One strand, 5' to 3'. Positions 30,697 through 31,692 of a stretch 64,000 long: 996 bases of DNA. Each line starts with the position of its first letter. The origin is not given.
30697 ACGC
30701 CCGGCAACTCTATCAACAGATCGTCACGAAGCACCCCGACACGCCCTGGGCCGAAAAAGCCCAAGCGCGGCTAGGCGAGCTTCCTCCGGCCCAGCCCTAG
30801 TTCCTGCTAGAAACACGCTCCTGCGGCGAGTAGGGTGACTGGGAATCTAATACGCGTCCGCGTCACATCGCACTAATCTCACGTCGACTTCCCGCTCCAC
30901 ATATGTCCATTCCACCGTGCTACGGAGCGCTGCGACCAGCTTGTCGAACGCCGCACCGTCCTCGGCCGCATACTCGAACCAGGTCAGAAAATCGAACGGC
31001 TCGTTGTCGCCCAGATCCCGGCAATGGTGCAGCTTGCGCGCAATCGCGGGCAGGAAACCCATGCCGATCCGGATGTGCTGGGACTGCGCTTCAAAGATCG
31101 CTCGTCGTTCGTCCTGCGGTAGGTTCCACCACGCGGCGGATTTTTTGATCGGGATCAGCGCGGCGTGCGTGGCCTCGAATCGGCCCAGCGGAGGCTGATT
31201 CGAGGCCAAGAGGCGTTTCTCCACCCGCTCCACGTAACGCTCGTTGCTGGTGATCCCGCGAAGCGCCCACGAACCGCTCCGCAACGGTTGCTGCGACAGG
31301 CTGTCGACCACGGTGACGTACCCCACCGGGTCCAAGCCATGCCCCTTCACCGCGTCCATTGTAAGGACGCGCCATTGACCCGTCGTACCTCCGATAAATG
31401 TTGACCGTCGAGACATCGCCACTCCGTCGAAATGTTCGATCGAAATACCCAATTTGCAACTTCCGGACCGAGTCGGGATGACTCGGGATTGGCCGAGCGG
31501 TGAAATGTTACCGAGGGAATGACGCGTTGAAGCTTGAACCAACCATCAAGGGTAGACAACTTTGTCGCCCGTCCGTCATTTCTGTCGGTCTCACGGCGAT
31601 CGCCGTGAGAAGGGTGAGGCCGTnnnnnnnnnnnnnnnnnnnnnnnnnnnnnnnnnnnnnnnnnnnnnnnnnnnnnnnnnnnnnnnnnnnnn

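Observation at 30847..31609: Short-form chlorite dismutase-like haem protein downstream of the envelope operon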

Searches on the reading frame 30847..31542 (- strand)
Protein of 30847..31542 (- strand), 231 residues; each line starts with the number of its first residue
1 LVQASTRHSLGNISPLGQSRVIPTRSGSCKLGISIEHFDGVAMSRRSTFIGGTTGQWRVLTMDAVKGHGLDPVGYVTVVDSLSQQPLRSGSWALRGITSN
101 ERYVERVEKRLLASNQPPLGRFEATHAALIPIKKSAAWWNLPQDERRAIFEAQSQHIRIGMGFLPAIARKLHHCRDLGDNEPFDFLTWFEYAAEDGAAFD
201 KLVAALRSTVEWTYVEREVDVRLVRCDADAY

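Call 3: search_protein_families(library=pfam, proteins=[window:30847-31542:-])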
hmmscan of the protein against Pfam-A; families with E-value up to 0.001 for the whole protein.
window:30847-31542:- (231 aa): 1 family
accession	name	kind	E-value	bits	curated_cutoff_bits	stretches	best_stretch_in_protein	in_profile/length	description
PF06778.18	Chlor_dismutase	-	4.6e-10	39.9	25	1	123-221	94-183/189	Chlorite dismutase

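Call 4: search_solved_structures(query=window:30850-31416:-, show_alignments=3, max_evalue=0.01)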
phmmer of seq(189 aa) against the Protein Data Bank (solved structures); distinct sequences matched with E-value up to 0.01: 18.
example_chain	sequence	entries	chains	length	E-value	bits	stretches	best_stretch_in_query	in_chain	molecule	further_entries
9gtj_A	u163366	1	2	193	1.8e-70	239.8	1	3-184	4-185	Chlorite dismutase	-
3qpi_A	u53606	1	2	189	5.6e-61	208.8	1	6-184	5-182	Chlorite Dismutase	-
5k8z_A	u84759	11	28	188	8.5e-54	185.4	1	3-183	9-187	Chlorite dismutase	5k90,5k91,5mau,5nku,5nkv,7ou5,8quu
7oua_A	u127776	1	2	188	2.2e-53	184.1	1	3-183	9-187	Chlorite dismutase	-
7asb_A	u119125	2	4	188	2.3e-53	184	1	3-183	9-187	Chlorite dismutase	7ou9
7ouy_A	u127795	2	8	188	5.9e-53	182.7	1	3-183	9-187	Chlorite dismutase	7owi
7ati_A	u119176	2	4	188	8.1e-53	182.2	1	3-183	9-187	Chlorite dismutase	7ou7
3nn1_A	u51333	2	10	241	3.2e-12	49.8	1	51-172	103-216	Chlorite dismutase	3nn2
3nn4_A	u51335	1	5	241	8.5e-12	48.5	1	51-172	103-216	Chlorite dismutase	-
4m05_A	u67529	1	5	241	1.6e-11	47.5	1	51-172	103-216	Chlorite dismutase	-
3nn3_A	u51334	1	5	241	2.2e-11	47.1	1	51-172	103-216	Chlorite dismutase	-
4m06_A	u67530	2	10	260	1.1e-10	44.9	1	51-172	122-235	Chlorite dismutase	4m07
5a12_A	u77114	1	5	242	1.8e-10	44.2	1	83-172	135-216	CHLORITE DISMUTASE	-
5a13_A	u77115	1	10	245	1.8e-10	44.1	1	83-172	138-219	CHLORITE DISMUTASE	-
4m09_A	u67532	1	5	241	2.1e-10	43.9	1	51-172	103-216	Chlorite dismutase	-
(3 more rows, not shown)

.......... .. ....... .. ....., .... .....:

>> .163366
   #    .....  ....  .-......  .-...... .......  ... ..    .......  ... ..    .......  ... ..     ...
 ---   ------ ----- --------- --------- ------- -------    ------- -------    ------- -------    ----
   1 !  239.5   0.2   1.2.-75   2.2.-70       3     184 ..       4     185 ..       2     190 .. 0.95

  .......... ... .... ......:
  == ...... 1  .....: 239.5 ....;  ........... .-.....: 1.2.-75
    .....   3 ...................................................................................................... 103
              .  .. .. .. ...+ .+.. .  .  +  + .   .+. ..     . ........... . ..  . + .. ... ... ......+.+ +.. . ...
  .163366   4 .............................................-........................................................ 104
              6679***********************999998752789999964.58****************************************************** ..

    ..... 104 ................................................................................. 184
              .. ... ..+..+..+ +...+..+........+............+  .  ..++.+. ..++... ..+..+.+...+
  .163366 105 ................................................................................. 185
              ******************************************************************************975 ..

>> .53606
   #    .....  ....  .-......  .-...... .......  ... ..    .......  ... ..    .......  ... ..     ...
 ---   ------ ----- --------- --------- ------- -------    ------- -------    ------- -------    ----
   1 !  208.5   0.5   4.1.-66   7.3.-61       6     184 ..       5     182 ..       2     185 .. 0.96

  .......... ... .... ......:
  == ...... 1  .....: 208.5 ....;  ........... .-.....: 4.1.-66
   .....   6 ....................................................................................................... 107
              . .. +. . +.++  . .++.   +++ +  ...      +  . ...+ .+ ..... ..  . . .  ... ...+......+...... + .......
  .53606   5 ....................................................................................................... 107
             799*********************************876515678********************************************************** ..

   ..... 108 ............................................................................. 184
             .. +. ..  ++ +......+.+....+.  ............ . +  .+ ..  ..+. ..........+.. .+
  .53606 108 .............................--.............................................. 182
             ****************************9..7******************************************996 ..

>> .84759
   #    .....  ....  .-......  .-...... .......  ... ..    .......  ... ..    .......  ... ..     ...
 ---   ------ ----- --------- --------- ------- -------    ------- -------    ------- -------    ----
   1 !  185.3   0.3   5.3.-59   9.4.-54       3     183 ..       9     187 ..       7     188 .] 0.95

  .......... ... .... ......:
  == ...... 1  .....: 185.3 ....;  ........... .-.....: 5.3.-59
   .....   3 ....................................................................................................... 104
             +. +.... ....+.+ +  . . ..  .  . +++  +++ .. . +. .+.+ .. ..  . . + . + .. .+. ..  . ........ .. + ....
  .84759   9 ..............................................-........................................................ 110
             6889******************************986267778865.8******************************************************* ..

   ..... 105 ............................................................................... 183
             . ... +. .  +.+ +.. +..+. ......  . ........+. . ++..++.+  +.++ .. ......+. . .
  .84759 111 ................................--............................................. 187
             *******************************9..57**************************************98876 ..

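Call 10: find_homologous_proteins(query=window:30850-31416:-, max_evalue=1e-10)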
Query seq(189 aa) (189 aa): 7963 proteins with E <= 1e-10 among 8000 candidates; the best 120 are listed.
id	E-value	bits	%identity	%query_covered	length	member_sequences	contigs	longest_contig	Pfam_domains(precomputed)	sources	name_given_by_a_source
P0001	1.9e-112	392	92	99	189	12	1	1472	PF06778.19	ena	-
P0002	2.5e-100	352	81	99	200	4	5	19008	PF06778.19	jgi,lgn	jgi:hypothetical protein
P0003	3.2e-100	352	90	89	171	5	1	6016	PF06778.19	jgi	jgi:chlorite dismutase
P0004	5.2e-97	341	81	99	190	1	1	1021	PF06778.19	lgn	-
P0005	6.3e-94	331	78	99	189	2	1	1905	PF06778.19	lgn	-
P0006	9.6e-90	317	76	99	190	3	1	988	PF06778.19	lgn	-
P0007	5.2e-89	315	74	99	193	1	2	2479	PF06778.19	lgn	-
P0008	8.8e-88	311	74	99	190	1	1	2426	PF06778.19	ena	-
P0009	4.2e-82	293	79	85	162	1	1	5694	PF06778.19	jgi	jgi:chlorite dismutase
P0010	8.2e-80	285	69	99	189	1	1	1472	PF06778.19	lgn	-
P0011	6.7e-74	266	75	87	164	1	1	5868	PF06778.19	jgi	jgi:chlorite dismutase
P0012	2.9e-71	257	61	97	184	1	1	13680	PF06778.19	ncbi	-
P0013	1.5e-70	255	63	98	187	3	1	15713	PF06778.19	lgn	-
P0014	1.3e-69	252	61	96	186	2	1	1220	PF06778.19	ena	-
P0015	2.0e-69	251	60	98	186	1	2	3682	PF06778.19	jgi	jgi:chlorite dismutase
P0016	7.1e-69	249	62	97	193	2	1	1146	PF06778.19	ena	-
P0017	7.2e-69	249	62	97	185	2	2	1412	PF06778.19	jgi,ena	-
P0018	1.2e-68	249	62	96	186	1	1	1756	PF06778.19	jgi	jgi:hypothetical protein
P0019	1.4e-68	248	63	95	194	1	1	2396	PF06778.19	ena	-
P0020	1.4e-68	248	61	96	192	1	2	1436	PF06778.19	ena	-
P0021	1.7e-68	248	61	96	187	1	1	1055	PF06778.19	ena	-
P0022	2.0e-68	248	62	97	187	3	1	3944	PF06778.19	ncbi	-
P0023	2.3e-68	248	63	97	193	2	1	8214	PF06778.19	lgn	-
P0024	2.5e-68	248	62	98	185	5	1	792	PF06778.19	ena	-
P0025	3.0e-68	247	60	96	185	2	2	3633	PF06778.19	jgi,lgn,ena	-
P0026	3.1e-68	247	60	97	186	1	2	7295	PF06778.19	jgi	jgi:hypothetical protein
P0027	3.4e-68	247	60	97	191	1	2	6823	PF06778.19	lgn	-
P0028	3.5e-68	247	62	98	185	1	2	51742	PF06778.19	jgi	jgi:chlorite dismutase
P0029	3.7e-68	247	62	98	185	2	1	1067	PF06778.19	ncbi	-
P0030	4.5e-68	247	60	96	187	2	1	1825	PF06778.19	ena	-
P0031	4.6e-68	247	59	96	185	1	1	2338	PF06778.19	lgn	-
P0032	5.5e-68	246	59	96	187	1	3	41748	PF06778.19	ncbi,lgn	-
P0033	5.9e-68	246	60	96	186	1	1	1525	PF06778.19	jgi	jgi:hypothetical protein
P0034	6.1e-68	246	62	97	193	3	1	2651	PF06778.19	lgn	-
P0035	6.2e-68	246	61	97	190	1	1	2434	PF06778.19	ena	-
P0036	8.0e-68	246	61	96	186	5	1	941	PF06778.19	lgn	-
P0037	9.5e-68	246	62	98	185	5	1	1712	PF06778.19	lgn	-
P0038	1.1e-67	246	63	94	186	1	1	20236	PF06778.19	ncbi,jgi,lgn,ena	jgi:hypothetical protein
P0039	1.3e-67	245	63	96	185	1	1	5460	PF06778.19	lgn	-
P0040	1.4e-67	245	61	98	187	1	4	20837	PF06778.19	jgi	jgi:chlorite dismutase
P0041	2.0e-67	245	59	98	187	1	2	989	PF06778.19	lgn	-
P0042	2.2e-67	244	62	95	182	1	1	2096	PF06778.19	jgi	jgi:chlorite dismutase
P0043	2.5e-67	244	64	95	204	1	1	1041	PF06778.19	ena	-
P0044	2.6e-67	244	59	98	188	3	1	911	PF06778.19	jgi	jgi:hypothetical protein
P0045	2.9e-67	244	58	96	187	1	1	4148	PF06778.19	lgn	-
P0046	3.0e-67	244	60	97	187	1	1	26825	PF06778.19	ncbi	-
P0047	3.5e-67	244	61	97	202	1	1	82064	PF06778.19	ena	-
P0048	3.7e-67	244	62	96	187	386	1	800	PF06778.19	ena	-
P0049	4.0e-67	244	62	96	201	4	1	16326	PF06778.19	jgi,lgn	-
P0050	4.2e-67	244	62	96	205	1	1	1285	PF06778.19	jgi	jgi:hypothetical protein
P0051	4.6e-67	243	59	97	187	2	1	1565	PF06778.19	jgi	-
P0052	5.4e-67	243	59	98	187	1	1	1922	PF06778.19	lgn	-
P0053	5.6e-67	243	63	96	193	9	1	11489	PF06778.19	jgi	jgi:hypothetical protein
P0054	5.7e-67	243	59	96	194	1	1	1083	PF06778.19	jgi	jgi:hypothetical protein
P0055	5.7e-67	243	59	96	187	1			PF06778.19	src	-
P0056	5.7e-67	243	63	96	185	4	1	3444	PF06778.19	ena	-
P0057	6.4e-67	243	62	96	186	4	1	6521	PF06778.19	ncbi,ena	-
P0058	7.1e-67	243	59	98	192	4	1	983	PF06778.19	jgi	-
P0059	7.6e-67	243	59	96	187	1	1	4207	PF06778.19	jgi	jgi:hypothetical protein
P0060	7.9e-67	243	61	94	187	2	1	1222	PF06778.19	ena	-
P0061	8.3e-67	243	59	97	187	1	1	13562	PF06778.19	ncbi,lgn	-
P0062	8.5e-67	243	63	95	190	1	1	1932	PF06778.19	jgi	jgi:Chlorite dismutase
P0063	9.2e-67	242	65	94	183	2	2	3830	PF06778.19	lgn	-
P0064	1.1e-66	242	61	99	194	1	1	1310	PF06778.19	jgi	jgi:chlorite dismutase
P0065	1.1e-66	242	61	94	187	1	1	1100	PF06778.19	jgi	jgi:hypothetical protein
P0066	1.2e-66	242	59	98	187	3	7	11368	PF06778.19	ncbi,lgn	ncbi:MAG: chlorite dismutase family protein [Gammaproteobacteria bacterium]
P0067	1.2e-66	242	62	96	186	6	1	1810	PF06778.19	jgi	-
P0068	1.2e-66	242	62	93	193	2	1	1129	PF06778.19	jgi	jgi:hypothetical protein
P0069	1.3e-66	242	60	96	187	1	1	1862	PF06778.19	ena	-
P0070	1.4e-66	242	62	96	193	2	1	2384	PF06778.19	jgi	-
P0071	1.5e-66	242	61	96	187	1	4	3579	PF06778.19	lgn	-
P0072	1.6e-66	242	60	98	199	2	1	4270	PF06778.19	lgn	-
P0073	1.6e-66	242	57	98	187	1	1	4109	PF06778.19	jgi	jgi:hypothetical protein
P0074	1.7e-66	242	59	95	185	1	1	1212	PF06778.19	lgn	-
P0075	1.7e-66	242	61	94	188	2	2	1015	PF06778.19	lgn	-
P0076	1.8e-66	242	61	98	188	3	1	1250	PF06778.19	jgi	-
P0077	1.9e-66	241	63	96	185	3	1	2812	PF06778.19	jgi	jgi:hypothetical protein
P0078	2.1e-66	241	58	97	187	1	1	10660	PF06778.19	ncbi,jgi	jgi:chlorite dismutase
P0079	2.1e-66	241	58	96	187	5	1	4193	PF06778.19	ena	-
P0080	2.2e-66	241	61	96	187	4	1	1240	PF06778.19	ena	-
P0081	2.3e-66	241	63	94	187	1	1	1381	PF06778.19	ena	-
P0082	2.4e-66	241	61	96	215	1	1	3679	PF06778.19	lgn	-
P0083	2.4e-66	241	62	94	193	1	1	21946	PF06778.19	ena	-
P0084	2.6e-66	241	61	94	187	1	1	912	PF06778.19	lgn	-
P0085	2.6e-66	241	60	94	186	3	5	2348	PF06778.19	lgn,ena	-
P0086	2.6e-66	241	60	98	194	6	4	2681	PF06778.19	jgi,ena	-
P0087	2.7e-66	241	62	96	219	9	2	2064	PF06778.19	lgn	-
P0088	2.8e-66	241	59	97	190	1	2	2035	PF06778.19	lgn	-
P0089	3.0e-66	241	60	97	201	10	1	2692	PF06778.19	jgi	jgi:hypothetical protein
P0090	3.1e-66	241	56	98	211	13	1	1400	PF06778.19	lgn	-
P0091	3.3e-66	241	58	96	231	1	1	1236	PF06778.19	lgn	-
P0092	3.4e-66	241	61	98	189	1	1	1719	PF06778.19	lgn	-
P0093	3.4e-66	241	59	96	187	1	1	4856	PF06778.19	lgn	-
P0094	3.9e-66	240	60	96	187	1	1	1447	PF06778.19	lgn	-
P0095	4.1e-66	240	58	97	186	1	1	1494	PF06778.19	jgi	jgi:hypothetical protein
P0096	4.1e-66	240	61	97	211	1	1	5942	PF06778.19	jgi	jgi:hypothetical protein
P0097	4.1e-66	240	60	98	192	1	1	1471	PF06778.19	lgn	-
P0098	4.2e-66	240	59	96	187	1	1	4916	PF06778.19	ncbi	-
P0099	4.2e-66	240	61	96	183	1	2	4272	PF06778.19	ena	-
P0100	4.3e-66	240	60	98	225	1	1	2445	PF06778.19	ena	-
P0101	4.3e-66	240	59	98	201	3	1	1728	PF06778.19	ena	-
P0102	4.4e-66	240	61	98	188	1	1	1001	PF06778.19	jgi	-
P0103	4.5e-66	240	61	96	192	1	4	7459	PF06778.19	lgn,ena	-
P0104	4.5e-66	240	60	96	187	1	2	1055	PF06778.19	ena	-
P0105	4.6e-66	240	58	96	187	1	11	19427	PF06778.19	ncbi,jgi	jgi:chlorite dismutase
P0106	4.6e-66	240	60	96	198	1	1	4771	PF06778.19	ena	-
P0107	4.7e-66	240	59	97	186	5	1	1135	PF06778.19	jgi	-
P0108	4.8e-66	240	61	97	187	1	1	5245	PF06778.19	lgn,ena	-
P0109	4.9e-66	240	59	96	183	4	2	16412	PF06778.19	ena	-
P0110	5.0e-66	240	59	98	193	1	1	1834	PF06778.19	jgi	jgi:Chlorite dismutase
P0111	5.3e-66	240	61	97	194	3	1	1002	PF06778.19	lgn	-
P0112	5.6e-66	240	80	70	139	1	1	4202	PF06778.19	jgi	jgi:chlorite dismutase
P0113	6.2e-66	240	61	97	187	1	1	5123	PF06778.19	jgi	jgi:hypothetical protein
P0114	6.3e-66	240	60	94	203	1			PF06778.19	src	-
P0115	6.6e-66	240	61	97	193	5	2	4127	PF06778.19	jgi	jgi:chlorite dismutase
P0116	6.8e-66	240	58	97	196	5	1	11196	PF06778.19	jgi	jgi:hypothetical protein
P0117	7.0e-66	240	59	97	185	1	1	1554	PF06778.19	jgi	jgi:chlorite dismutase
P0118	7.1e-66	240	61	96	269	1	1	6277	PF06778.19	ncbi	-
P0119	7.4e-66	240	60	96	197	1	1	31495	PF06778.19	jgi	jgi:hypothetical protein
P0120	7.5e-66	240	57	98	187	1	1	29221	PF06778.19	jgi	jgi:hypothetical protein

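Call 11: find_related_loci(query=window:30850-31416:-, collection=genome_contigs, flank=6000)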
Query seq(189 aa) (189 aa) in genome_contigs; peptide patterns used: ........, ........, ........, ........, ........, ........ (x = any residue, [..] = any of these).
425 stretches matched a pattern; 343 encode a relative of the query (tblastn E <= 1e-3); the best 80 are kept; 80 distinct loci.
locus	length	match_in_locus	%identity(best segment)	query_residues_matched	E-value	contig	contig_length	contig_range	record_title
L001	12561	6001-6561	93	1-187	2e-118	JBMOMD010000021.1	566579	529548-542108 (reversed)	MAG: Nitrospirota bacterium isolate Betzabe_MAG041 MAG041_21, whole genome shotgun sequence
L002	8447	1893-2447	59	2-186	7e-71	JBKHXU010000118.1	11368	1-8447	MAG: Gammaproteobacteria bacterium isolate N_bin.27.orig k127_616740, whole genome shotgun sequence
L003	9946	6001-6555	60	1-185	5e-70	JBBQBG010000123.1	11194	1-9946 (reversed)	MAG: Burkholderiales bacterium isolate Co_metawrap_1383 Cmw_1383_k141_3820668_length_11194_cov_9.8455, whole genome shot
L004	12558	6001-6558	58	1-186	8e-70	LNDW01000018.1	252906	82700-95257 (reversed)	MAG: Betaproteobacteria bacterium Ga0077527 Ga0077527_117.1, whole genome shotgun sequence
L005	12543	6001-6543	61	2-182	2e-69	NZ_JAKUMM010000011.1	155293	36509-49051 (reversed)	Atopomonas sediminilitoris strain A3.4 NODE_11_length_155293_cov_294.875670, whole genome shotgun sequence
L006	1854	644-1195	60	3-186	5e-72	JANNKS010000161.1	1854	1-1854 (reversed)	MAG: Rhizobacter sp. isolate SOY_38_metabat_89 SOY_38_k141_2226100, whole genome shotgun sequence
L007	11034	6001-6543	61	2-182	2e-69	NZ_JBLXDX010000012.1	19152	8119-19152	MAG: Pseudidiomarina aestuarii isolate ES20-19 S20maxbin_out.060RE.5K@12, whole genome shotgun sequence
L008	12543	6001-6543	61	2-182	2e-69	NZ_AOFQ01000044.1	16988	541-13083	Stutzerimonas chloritidismutans AW-1 Scaffold_4_Contig_1, whole genome shotgun sequence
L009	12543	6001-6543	61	2-182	2e-69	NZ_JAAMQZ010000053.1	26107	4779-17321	Stutzerimonas stutzeri strain 95A6 NODE_53_length_26107_cov_101.405004, whole genome shotgun sequence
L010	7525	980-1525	59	2-183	1e-69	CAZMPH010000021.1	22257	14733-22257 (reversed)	MAG TPA_asm: uncultured Nitrospirales bacterium isolate SRP119689_co1_102 genome assembly, contig: NODE_3067_length_2225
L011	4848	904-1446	61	2-182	2e-69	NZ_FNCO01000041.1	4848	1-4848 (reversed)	Pseudomonas abietaniphila strain ATCC 700689, whole genome shotgun sequence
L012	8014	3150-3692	61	2-182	2e-69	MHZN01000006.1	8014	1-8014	MAG: Pseudomonadales bacterium RIFCSPLOWO2_12_59_9 rifcsplowo2_12_sub10_scaffold_10422, whole genome shotgun sequence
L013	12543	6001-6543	61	2-182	2e-69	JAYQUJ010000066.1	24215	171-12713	MAG: Pseudomonas sp. isolate SD9012_S6_concoct_bins.tsv.146 NODE_1049_length_24215_cov_6.781374, whole genome shotgun se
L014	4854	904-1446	61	2-182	2e-69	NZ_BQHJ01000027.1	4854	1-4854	Pseudomonas pseudonitroreducens strain BML-PP015 sequence27, whole genome shotgun sequence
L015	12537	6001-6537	62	6-186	2e-69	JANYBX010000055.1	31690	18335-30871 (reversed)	MAG: Opitutia bacterium isolate 336R_metabinner_101 336R_k141_698903, whole genome shotgun sequence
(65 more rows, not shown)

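Call 15: find_encoding_contigs(protein=P0002, flank=8000, max_places=4)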
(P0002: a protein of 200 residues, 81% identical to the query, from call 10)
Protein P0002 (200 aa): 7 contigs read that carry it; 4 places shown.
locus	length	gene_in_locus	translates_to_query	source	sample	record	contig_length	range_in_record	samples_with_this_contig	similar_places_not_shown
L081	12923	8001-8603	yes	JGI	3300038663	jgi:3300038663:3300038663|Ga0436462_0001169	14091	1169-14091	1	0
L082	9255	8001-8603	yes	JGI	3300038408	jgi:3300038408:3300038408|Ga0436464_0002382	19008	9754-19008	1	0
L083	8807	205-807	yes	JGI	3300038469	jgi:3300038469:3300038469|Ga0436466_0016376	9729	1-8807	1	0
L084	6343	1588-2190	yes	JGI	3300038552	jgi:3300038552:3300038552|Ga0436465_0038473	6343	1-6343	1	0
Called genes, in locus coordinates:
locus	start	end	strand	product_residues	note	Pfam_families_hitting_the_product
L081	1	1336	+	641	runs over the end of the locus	PF00515:TPR_1 (faint), PF13174:TPR_6 (faint), PF13181:TPR_8 (faint), PF14559:TPR_19 (faint), PF07719:TPR_2 (faint), PF13424:TPR_12 (weak)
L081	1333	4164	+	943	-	PF00515:TPR_1 (faint), PF07719:TPR_2 (faint), PF13174:TPR_6 (faint), PF13176:TPR_7 (faint), PF13424:TPR_12 (faint), PF14559:TPR_19 (weak), PF13432:TPR_16 (weak), PF13432:TPR_16 (weak), +4 more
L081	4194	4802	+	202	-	PF13432:TPR_16, PF00515:TPR_1, PF07719:TPR_2 (weak), PF13424:TPR_12, PF13414:TPR_11, PF14559:TPR_19 (weak), PF13431:TPR_17, PF00515:TPR_1, +10 more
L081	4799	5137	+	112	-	-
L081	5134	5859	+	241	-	PF01618:MotA_ExbB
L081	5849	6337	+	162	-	PF02472:ExbD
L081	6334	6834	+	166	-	PF02472:ExbD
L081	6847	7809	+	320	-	-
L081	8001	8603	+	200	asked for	PF06778:Chlor_dismutase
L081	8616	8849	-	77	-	PF13428:TPR_14 (weak)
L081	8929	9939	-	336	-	PF00348:polyprenyl_synt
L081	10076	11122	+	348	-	PF27233:MJ0711_N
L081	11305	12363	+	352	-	PF00005:ABC_tran, PF13304:AAA_21 (weak), PF08402:TOBE_2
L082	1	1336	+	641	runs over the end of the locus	PF00515:TPR_1 (faint), PF13174:TPR_6 (faint), PF13181:TPR_8 (faint), PF14559:TPR_19 (faint), PF07719:TPR_2 (faint), PF13424:TPR_12 (weak)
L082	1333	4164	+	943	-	PF00515:TPR_1 (faint), PF07719:TPR_2 (faint), PF13174:TPR_6 (faint), PF13176:TPR_7 (faint), PF13424:TPR_12 (faint), PF14559:TPR_19 (weak), PF13432:TPR_16 (weak), PF13432:TPR_16 (weak), +4 more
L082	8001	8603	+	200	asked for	PF06778:Chlor_dismutase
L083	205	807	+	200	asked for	PF06778:Chlor_dismutase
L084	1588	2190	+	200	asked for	PF06778:Chlor_dismutase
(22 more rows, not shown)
